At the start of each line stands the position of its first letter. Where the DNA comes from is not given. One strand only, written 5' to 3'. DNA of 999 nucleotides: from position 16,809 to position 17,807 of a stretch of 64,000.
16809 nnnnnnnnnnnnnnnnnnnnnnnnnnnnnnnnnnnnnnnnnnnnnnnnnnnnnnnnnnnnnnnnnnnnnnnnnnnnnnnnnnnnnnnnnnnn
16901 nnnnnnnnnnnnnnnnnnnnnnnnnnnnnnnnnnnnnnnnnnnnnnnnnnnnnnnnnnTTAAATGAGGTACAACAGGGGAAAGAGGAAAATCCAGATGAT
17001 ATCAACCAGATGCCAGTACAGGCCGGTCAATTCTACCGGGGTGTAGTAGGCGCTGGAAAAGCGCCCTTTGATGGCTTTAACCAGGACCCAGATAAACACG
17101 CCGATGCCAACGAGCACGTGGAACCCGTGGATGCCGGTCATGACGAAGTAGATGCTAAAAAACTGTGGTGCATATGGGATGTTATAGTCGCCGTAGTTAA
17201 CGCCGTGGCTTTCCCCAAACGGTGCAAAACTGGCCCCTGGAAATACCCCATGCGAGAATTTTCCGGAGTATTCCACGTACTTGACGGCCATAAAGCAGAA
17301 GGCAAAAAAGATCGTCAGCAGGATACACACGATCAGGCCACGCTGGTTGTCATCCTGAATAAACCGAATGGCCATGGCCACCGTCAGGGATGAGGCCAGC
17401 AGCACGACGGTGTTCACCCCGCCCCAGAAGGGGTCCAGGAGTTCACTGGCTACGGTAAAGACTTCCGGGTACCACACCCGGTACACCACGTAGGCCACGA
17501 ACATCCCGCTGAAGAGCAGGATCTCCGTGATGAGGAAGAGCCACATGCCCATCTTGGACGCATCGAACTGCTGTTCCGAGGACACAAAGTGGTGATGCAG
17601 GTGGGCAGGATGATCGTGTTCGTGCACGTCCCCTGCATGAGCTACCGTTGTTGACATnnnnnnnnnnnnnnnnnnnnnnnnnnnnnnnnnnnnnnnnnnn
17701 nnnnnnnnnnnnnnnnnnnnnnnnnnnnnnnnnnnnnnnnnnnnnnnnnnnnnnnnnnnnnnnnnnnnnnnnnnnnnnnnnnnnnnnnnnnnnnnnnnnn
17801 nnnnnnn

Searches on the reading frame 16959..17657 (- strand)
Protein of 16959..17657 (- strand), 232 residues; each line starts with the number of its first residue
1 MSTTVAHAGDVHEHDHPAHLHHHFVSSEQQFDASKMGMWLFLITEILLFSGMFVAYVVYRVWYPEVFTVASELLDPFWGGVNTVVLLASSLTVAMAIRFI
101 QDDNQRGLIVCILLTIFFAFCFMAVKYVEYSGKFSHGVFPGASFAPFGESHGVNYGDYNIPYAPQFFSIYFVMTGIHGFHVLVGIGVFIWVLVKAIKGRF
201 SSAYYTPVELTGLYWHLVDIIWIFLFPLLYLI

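Call 28: search_protein_families(library=pfam, proteins=[window:16959-17657:-], max_evalue=0.00001)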
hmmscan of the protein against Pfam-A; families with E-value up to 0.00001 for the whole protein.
window:16959-17657:- (232 aa): 1 family
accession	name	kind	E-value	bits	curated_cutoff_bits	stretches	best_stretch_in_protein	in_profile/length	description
PF00510.24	COX3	-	3.8e-19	70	23.8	2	166-230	190-254/258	Cytochrome c oxidase subunit III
